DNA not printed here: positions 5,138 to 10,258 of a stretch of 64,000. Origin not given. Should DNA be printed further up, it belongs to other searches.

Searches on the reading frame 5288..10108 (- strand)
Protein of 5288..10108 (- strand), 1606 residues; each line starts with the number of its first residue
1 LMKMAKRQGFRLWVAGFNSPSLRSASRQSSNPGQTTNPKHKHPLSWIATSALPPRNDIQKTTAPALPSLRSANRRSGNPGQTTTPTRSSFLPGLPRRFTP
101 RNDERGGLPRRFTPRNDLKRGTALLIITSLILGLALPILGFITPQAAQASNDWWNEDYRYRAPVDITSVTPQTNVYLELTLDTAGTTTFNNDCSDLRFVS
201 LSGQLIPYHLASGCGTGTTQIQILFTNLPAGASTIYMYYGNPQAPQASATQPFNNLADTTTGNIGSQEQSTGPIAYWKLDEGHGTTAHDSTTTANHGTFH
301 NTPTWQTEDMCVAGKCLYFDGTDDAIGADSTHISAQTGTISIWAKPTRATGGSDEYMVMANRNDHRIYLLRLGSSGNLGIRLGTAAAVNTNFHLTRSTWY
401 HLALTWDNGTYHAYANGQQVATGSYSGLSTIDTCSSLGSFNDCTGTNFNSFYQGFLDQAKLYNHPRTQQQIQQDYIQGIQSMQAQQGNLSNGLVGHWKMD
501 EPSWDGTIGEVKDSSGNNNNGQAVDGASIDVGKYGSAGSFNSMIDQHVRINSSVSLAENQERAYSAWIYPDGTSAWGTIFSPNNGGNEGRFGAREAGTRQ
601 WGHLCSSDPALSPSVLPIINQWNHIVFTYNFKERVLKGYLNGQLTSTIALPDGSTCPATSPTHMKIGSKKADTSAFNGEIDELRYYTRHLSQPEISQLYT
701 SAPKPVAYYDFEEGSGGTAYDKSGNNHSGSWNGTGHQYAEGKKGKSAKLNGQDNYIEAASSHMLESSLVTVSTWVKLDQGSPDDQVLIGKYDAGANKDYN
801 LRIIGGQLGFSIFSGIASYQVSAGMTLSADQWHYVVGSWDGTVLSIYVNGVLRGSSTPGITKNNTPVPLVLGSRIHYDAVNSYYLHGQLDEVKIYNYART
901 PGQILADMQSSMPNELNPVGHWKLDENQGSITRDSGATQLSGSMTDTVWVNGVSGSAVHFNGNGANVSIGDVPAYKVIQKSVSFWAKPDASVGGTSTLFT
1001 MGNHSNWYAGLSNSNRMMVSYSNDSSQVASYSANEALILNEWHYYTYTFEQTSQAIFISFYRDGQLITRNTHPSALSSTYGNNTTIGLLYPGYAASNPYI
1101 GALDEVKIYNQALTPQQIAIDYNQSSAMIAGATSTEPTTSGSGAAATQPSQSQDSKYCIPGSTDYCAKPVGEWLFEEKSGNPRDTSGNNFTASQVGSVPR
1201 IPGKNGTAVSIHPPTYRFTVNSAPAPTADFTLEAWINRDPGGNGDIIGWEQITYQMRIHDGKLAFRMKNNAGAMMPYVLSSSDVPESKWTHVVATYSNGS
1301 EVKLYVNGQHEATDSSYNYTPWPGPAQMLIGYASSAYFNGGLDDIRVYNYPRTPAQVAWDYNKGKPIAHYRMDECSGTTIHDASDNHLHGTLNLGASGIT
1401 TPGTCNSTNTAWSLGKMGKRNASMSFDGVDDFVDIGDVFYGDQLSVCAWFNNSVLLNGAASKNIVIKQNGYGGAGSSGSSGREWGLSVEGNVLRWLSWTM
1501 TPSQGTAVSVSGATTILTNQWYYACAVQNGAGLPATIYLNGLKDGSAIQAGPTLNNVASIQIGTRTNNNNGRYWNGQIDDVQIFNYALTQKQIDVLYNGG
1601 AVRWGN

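Call 9: search_protein_families(library=pfam, proteins=[window:5288-10108:-], max_evalue=0.01)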
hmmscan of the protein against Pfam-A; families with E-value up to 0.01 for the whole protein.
window:5288-10108:- (1606 aa): 7 families
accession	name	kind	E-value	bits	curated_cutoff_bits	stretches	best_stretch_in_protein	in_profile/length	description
PF13385.13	Laminin_G_3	-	5.8e-136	449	27.6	6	750-904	1-150/151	Concanavalin A-like lectin/glucanases superfamily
PF07953.20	Toxin_R_bind_N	-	7.1e-14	52.4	23.8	0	934-1112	6-190/191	Clostridium neurotoxin, N-terminal receptor binding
PF02973.23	Sialidase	-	1.4e-10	41.4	26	1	1536-1593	120-181/189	Sialidase, N-terminal domain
PF02210.31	Laminin_G_2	-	2.8e-10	41.2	22.9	1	800-894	22-123/126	Laminin G domain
PF00354.24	Pentaxin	-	2e-08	34.6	25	0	1519-1602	83-172/194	Pentaxin family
PF10102.14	DUF2341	-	9e-08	32.9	23.4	1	192-253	1-65/84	Domain of unknown function (DUF2341)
PF00054.30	Laminin_G_1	-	1.4e-07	32.2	24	0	1257-1312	25-77/131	Laminin G domain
